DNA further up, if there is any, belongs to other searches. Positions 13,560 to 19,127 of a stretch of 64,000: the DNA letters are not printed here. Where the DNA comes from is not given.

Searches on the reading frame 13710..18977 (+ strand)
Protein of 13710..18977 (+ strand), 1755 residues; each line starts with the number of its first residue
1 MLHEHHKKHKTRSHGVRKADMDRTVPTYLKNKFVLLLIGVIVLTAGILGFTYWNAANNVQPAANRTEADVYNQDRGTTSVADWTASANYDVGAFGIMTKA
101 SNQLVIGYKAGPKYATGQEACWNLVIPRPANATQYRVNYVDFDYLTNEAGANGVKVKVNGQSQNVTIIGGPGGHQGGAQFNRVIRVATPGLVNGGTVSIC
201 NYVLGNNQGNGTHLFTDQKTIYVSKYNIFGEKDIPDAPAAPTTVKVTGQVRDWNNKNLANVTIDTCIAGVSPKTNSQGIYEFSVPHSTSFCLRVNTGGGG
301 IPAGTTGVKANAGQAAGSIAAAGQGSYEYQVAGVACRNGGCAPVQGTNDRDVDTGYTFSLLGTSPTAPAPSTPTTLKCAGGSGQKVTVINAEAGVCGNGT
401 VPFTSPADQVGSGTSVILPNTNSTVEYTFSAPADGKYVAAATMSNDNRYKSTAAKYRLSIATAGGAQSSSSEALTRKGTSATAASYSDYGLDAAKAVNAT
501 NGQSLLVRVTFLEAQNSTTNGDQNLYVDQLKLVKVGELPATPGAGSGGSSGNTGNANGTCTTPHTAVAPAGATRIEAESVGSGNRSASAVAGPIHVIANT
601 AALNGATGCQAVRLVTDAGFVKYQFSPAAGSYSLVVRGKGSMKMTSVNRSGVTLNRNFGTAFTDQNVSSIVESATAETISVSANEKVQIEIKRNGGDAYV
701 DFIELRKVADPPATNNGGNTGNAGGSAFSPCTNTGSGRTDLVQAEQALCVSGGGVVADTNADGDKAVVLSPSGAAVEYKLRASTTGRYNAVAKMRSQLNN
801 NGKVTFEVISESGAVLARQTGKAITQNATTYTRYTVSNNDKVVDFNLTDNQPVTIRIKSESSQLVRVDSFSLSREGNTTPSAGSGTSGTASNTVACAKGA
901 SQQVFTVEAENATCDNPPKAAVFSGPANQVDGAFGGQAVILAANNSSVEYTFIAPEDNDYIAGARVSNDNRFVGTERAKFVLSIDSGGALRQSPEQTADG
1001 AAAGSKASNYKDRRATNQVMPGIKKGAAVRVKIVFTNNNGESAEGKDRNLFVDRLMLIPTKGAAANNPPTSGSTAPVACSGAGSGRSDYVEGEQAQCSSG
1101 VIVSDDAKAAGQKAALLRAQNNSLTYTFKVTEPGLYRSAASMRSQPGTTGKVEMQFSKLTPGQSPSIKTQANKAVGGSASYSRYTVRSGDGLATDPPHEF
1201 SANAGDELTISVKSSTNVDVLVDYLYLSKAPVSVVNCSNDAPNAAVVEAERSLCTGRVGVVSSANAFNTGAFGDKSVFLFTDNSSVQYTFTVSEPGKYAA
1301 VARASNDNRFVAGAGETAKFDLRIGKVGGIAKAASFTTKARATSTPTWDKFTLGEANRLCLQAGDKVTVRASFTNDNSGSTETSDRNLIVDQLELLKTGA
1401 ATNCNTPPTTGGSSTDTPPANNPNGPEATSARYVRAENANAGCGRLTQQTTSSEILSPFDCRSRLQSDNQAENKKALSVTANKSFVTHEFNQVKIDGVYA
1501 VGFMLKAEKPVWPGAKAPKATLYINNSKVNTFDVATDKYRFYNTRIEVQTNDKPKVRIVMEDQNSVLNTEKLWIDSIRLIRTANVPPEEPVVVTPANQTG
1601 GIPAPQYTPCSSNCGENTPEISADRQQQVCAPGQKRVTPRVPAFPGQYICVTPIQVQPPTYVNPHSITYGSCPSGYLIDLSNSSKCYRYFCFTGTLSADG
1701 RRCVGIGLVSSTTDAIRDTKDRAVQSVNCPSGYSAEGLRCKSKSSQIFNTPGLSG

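Call 87: search_protein_families(library=pfam, proteins=[window:13710-18977:+], max_evalue=0.001)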
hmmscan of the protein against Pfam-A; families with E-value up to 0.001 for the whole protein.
window:13710-18977:+ (1755 aa): 2 families
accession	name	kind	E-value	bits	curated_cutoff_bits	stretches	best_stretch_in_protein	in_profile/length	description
PF16841.11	CBM60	-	5.4e-13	49.7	28.2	0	999-1060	21-79/91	Ca-dependent carbohydrate-binding module xylan-binding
PF13473.12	Cupredoxin_1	-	0.00013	22.4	27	0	1526-1596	17-82/104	Cupredoxin-like domain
